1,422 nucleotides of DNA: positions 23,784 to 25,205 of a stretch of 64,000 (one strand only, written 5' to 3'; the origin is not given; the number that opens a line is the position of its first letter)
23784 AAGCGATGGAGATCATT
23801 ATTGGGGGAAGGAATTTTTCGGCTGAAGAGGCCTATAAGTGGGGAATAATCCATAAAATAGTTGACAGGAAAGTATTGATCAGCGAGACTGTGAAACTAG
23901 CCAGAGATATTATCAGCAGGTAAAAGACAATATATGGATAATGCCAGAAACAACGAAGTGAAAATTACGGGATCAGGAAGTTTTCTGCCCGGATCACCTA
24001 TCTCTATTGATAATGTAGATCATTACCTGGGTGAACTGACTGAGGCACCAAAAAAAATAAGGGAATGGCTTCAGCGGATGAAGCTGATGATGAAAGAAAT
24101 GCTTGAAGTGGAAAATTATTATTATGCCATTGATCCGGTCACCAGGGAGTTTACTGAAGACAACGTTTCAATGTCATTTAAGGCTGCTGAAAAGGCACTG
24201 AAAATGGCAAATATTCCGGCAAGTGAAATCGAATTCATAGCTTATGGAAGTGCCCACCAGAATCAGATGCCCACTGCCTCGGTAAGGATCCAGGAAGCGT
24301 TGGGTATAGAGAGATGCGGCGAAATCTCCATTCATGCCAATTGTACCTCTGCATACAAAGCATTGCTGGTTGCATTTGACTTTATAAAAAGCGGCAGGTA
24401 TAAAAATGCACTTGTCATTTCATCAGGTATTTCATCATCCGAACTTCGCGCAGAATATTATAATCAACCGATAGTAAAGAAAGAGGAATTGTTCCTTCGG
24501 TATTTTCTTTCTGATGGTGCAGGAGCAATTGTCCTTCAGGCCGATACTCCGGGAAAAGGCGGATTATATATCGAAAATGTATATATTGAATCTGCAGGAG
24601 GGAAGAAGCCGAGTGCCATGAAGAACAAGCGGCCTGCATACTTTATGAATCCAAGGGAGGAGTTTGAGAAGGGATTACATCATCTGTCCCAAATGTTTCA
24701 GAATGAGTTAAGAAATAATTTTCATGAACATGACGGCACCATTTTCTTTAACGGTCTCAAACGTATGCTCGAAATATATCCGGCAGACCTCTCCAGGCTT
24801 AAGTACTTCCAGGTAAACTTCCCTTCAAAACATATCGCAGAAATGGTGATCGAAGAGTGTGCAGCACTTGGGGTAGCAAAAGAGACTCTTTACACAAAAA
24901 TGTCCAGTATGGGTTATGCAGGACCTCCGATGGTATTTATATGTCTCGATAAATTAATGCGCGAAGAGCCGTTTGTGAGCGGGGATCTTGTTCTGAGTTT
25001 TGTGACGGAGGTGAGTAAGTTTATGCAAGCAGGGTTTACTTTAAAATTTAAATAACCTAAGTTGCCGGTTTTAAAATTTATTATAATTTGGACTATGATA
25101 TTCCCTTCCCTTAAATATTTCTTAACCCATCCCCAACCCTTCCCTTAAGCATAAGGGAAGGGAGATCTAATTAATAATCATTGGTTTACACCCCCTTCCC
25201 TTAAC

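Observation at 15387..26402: Orphan ACP-dependent lipid/polyketide-like gene cluster coupled to two B12-binding radical SAM enzymes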

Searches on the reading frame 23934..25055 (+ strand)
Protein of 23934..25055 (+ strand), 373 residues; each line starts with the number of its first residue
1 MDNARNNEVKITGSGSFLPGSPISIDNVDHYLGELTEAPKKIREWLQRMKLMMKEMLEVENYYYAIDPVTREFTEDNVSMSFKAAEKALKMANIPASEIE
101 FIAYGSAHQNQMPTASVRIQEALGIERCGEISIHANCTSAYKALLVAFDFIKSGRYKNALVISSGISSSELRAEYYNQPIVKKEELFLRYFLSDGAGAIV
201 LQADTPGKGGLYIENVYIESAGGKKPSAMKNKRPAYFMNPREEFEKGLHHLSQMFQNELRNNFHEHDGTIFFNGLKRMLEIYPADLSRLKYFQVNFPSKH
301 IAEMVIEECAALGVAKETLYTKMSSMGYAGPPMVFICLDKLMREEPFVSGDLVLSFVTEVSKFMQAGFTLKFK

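Call 4: search_protein_families(library=pfam, proteins=[window:23934-25055:+], max_evalue=0.01)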
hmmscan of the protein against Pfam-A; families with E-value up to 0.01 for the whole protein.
window:23934-25055:+ (373 aa): 5 families
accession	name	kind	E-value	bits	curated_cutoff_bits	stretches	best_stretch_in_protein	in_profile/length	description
PF08545.16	ACP_syn_III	-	8.1e-09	35.7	24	1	133-208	3-66/80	3-Oxoacyl-[acyl-carrier-protein (ACP)] synthase III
PF00195.25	Chal_sti_synt_N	-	8e-06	25.9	27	1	66-204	88-224/225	Chalcone and stilbene synthases, N-terminal domain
PF07451.17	SpoVAD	-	0.0043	16.3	22.1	1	73-175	47-145/329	Stage V sporulation protein AD (SpoVAD)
PF00109.32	ketoacyl-synt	-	0.0048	17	20.8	0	114-164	152-201/252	Beta-ketoacyl synthase, N-terminal domain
PF00108.29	Thiolase_N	-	0.0058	16.5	26.4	1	80-161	26-109/260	Thiolase, N-terminal domain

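Call 6: search_protein_families(library=ncbifam, proteins=[window:23934-25055:+], max_evalue=0.01)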
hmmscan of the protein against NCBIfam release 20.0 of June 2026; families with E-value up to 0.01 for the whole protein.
window:23934-25055:+ (373 aa): 20 families
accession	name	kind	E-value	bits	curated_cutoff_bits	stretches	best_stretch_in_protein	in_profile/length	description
NF005293.2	PRK06816.1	subfamily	9.5e-35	120.3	450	1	10-367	2-372/378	StlD/DarB family beta-ketosynthase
NF053539.1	resorcinol_DarB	exception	1.9e-27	96.4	550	1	8-365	2-369/377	dialkylresorcinol biosynthesis protein DarB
TIGR00747.1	fabH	subfamily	6.7e-21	74.7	292.1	1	76-235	50-196/322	beta-ketoacyl-ACP synthase III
NF006829.0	PRK09352.1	subfamily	1.1e-20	73.8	249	1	75-355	51-305/322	beta-ketoacyl-ACP synthase 3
NF005541.0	PRK07204.1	equivalog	3.4e-14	53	402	1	70-177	43-155/329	beta-ketoacyl-ACP synthase III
NF005703.0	PRK07515.1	equivalog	3.8e-12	45.8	304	1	71-171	86-190/373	beta-ketoacyl-ACP synthase III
NF005308.0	PRK06840.1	equivalog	2.8e-11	43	315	1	75-207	51-178/339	3-oxoacyl-ACP synthase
NF003274.0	PRK04262.1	equivalog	5.2e-10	38.9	244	1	70-169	44-145/347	hydroxymethylglutaryl-CoA synthase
NF004623.0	PRK05963.1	equivalog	5.6e-10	39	437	1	79-354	56-311/328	beta-ketoacyl-ACP synthase III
NF006720.0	PRK09258.1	equivalog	5.6e-07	29.2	285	1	79-165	63-151/338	3-oxoacyl-ACP synthase III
NF004720.0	PRK06064.1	subfamily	2e-06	26.8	420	1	80-162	25-110/389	thiolase domain-containing protein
NF005704.0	PRK07516.1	subfamily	4.9e-05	22.4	412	1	75-163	20-111/389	thiolase domain-containing protein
TIGR01835.1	HMG-CoA-S_prok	equivalog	7.5e-05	21.7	360.35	1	72-171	44-143/382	hydroxymethylglutaryl-CoA synthase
NF006160.0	PRK08304.1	subfamily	0.00035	19.3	402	1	75-204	54-177/337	stage V sporulation protein AD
TIGR00748.1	HMG_CoA_syn_Arc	equivalog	0.00045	19.5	353.35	1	73-164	46-139/345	hydroxymethylglutaryl-CoA synthase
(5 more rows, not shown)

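Call 23: search_solved_structures(query=window:23934-25055:+, max_evalue=0.001, show_alignments=2)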
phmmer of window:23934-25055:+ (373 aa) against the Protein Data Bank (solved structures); distinct sequences matched with E-value up to 0.001: 33.
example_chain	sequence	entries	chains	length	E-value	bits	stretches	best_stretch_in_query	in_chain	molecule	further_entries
5gk0_A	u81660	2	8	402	3.2e-15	59.5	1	6-211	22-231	Ketosynthase StlD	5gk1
5gk2_A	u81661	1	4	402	4.2e-15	59.2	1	6-211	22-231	Ketosynthase StlD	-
4ylt_A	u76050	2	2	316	3.1e-13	53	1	76-260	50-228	3-oxoacyl-[acyl-carrier-protein] synthase 3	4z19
3il3_A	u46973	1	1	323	4e-12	49.3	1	76-211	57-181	3-oxoacyl-[acyl-carrier-protein] synthase 3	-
4ryb_A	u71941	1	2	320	1.3e-10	44.3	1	77-207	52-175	3-oxoacyl-[acyl-carrier-protein] synthase 3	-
3il9_A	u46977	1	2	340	1.6e-10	44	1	78-203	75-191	3-oxoacyl-[acyl-carrier-protein] synthase 3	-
6x7r_A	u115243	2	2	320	1.7e-10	44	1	78-203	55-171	3-oxoacyl-[acyl-carrier-protein] synthase 3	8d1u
1hn9_A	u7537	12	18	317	1.7e-10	44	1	78-203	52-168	BETA-KETOACYL-ACYL CARRIER PROTEIN SYNTHASE III | 3-oxoacyl-[acyl-carrier-protein] synthase III | 3-oxoacyl-[acyl-carrier-protein] synthase 3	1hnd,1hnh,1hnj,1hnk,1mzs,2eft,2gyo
9ka2_A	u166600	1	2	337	1.9e-10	43.9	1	78-203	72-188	Beta-ketoacyl-[acyl-carrier-protein] synthase III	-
1ebl_A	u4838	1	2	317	2.2e-10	43.6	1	78-203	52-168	BETA-KETOACYL-ACP SYNTHASE III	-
8vd9_A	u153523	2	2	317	9.9e-10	41.5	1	79-259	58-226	Beta-ketoacyl-[acyl-carrier-protein] synthase III 1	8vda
4nhd_A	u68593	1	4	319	1.7e-09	40.7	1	76-207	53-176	3-oxoacyl-[acyl-carrier-protein] synthase 3 protein 1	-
5by7_A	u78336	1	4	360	2.3e-09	40.3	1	60-228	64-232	3-oxoacyl-ACP synthase III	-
4dfe_A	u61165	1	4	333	7e-09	38.7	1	71-207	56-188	3-oxoacyl-[acyl-carrier-protein] synthase 3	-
9ka5_A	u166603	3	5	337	7.6e-09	38.6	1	78-203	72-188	Beta-ketoacyl-[acyl-carrier-protein] synthase III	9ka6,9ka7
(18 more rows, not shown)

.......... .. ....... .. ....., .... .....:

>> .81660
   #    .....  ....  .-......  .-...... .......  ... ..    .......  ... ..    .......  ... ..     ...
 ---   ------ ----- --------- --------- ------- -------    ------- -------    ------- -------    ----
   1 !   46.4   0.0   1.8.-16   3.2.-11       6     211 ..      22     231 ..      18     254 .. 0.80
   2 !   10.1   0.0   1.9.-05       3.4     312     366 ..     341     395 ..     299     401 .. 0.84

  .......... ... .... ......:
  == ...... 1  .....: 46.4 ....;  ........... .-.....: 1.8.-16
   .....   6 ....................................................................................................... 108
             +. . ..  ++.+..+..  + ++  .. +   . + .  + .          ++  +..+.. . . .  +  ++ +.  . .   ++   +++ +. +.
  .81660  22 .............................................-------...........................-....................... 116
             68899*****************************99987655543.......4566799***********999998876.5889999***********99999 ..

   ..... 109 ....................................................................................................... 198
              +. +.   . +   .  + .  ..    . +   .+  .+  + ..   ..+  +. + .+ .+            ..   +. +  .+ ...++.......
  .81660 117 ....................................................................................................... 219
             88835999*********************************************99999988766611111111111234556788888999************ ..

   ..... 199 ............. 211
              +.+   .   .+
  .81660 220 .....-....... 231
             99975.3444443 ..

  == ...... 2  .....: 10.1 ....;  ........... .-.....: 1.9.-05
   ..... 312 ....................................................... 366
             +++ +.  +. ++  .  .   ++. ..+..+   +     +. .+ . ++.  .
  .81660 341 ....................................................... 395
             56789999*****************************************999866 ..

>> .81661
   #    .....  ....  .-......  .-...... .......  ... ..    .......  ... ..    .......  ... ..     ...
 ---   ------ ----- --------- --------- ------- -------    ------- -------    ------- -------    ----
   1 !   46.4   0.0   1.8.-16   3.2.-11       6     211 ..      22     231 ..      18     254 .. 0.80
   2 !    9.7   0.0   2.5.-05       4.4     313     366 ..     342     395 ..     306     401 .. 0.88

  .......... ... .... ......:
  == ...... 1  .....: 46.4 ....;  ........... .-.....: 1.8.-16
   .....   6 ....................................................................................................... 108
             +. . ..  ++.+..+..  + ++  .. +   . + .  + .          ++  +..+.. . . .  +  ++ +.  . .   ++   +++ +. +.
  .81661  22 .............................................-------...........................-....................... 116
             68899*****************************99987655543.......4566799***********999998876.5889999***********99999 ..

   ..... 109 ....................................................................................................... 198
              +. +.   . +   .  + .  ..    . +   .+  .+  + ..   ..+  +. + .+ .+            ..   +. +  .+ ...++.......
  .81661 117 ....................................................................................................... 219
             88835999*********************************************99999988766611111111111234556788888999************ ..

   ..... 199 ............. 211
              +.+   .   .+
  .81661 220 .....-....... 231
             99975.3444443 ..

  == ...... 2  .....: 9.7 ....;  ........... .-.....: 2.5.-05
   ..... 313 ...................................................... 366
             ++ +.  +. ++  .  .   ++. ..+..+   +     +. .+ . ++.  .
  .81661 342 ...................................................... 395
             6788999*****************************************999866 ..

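Call 40: find_homologous_proteins(query=window:23934-25055:+, max_evalue=0.00001)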
Query window:23934-25055:+ (373 aa): 1253 proteins with E <= 0.00001 among 4870 candidates; the best 120 are listed.
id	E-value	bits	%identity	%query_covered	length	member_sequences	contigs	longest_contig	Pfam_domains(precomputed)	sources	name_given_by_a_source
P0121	3.7e-247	837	100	100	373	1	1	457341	PF08545.17,PF00195.26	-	-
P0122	3.6e-242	821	98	100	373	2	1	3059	PF08545.17,PF00195.26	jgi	jgi:3-oxoacyl-[acyl-carrier-protein] synthase-3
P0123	5.3e-227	771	91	100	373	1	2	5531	PF08545.17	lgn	-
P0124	8.0e-226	767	91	100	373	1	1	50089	PF08545.17,PF00195.26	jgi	jgi:3-oxoacyl-[acyl-carrier-protein] synthase III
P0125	7.6e-223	757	89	100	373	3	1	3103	PF08545.17,PF00195.26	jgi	jgi:3-oxoacyl-[acyl-carrier-protein] synthase-3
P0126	7.9e-223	757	89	100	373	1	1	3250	PF08545.17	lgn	-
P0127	1.8e-221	753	88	98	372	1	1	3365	PF08545.17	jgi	jgi:3-oxoacyl-[acyl-carrier-protein] synthase III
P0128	1.7e-219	746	87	100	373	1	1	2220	PF08545.17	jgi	jgi:3-oxoacyl-[acyl-carrier-protein] synthase-3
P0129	2.1e-219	746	87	100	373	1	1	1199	PF08545.17,PF00195.26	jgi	jgi:3-oxoacyl-[acyl-carrier-protein] synthase-3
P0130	2.1e-218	743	87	100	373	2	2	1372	PF08545.17,PF00195.26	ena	-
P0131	5.4e-218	741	86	100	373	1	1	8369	PF08545.17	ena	-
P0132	1.3e-215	733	87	100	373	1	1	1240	PF08545.17,PF00195.26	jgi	jgi:3-oxoacyl-[acyl-carrier-protein] synthase-3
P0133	3.1e-215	732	86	100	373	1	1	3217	PF08545.17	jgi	jgi:3-oxoacyl-[acyl-carrier-protein] synthase III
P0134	3.7e-215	732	87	100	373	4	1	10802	PF08545.17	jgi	jgi:3-oxoacyl-[acyl-carrier-protein] synthase III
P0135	3.5e-214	729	85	100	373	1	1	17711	PF08545.17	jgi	jgi:3-oxoacyl-[acyl-carrier-protein] synthase III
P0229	2.3e-176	604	70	98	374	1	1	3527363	PF08545.17,PF07451.18,PF00195.26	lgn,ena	-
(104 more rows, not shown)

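Call 45: predict_structure(alignment_id=A2)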
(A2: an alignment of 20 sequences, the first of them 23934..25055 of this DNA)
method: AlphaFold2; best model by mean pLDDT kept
length: 373 residues; sequences in the alignment: 20
mean_pLDDT: 79.3   pTM: 0.84
mean pLDDT of the five models: 79.3, 76.8, 73.9, 73.2, 65.9
residues with pLDDT >= 90: 160; 70-90: 114; 50-70: 61; < 50: 38
segments of 3 or more residues with pLDDT < 50: 169-185, 226-240, 250-252
pLDDT, mean of each block of 10 residues (from residue 1): 72 93 78 63 75 75 76 80 97 97 81 77 94 86 96 95 74 41 51 87 80 92 49 46 54 56 77 93 95 80 85 92 79 93 94 91 85 95
secondary structure, 60 per line:
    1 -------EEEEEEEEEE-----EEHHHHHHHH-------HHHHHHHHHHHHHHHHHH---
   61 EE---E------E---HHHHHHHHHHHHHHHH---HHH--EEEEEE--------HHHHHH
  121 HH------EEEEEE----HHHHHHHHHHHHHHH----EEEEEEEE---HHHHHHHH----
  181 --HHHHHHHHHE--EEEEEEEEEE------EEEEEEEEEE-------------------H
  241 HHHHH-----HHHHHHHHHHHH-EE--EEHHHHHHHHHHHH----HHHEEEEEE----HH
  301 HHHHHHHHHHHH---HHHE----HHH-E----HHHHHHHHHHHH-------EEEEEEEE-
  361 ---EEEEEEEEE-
elements in order: E8-17 H25-32 H40-57 H77-92 E101-106 H115-122 E129-134 H139-153 E158-165 H169-176 H183-191 E195-204 E211-220 H240-245 H251-262 H270-281 E289-294 H299-312 H333-344 E352-359 E364-372

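Call 47: fold_search(model_id=the predicted structure, library=pdb)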
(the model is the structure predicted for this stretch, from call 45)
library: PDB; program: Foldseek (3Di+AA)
matches with E <= 10: 1432; with E <= 0.001: 1060
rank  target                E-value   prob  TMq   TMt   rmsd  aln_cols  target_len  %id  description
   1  5gk2_A                2.4e-29  1.00  0.77  0.75   5.2       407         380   22  The structure of the H302A mutant of StlD (released 2017-07-05)
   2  5gk0_C                2.2e-28  1.00  0.76  0.75   5.6       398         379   21  Crystal structure of selnomethionin-labeled ketosynthase StlD (released 2017-07-05)
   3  5gk2_D                4.1e-28  1.00  0.77  0.76   5.3       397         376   21  The structure of the H302A mutant of StlD (released 2017-07-05)
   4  5gk2_B                6.9e-28  1.00  0.76  0.75   5.3       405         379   22  The structure of the H302A mutant of StlD (released 2017-07-05)
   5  5gk0_B                1.1e-27  1.00  0.78  0.80   4.1       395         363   22  Crystal structure of selnomethionin-labeled ketosynthase StlD (released 2017-07-05)
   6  5gk0_A                1.9e-27  1.00  0.76  0.75   5.3       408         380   21  Crystal structure of selnomethionin-labeled ketosynthase StlD (released 2017-07-05)
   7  4ylt                  7.3e-24  1.00  0.68  0.81   4.6       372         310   20  Crystal structure of beta-ketoacyl-ACP synthase III (FabH) from Yersinia pestis (released 2015-04-08)
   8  4z19                  1.6e-23  1.00  0.66  0.79   6.4       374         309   21  Crystal structure of beta-ketoacyl-ACP synthase III (FabH) from Yersinia pestis with acetylated active site cysteine (released 2015-05-20)
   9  6x7r                  2.6e-23  1.00  0.66  0.76   6.8       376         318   21  E. coli beta-ketoacyl-[acyl carrier protein] synthase III (FabH) in complex with oxa(dethia)-coenzyme A (released 2021-06-02)
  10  9ka5                  2.9e-23  1.00  0.67  0.78   5.3       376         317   21  Crystal structure of beta-ketoacyl-ACP synthase FabH C112Q from E. coli (released 2025-09-10)
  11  5by7_B                5.9e-23  1.00  0.68  0.78   6.2       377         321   18  AbyA1 - tetronic acid condensing enzyme (released 2016-06-29)
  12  5by7_A                7.2e-23  1.00  0.70  0.77   6.5       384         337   18  AbyA1 - tetronic acid condensing enzyme (released 2016-06-29)
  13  5bnr                  8.7e-23  1.00  0.66  0.79   6.4       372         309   22  E. coli Fabh with small molecule inhibitor 2 (released 2016-05-18)
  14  3il3                  9.2e-23  1.00  0.67  0.79   5.8       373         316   19  Structure of Haemophilus influenzae FabH (released 2009-08-25)
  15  9ka6_A                1.4e-22  1.00  0.67  0.77   6.8       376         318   21  Crystal structure of beta-ketoacyl-ACP synthase FabH C112Q in complex with acyl-ACP from E. coli (released 2025-09-10)
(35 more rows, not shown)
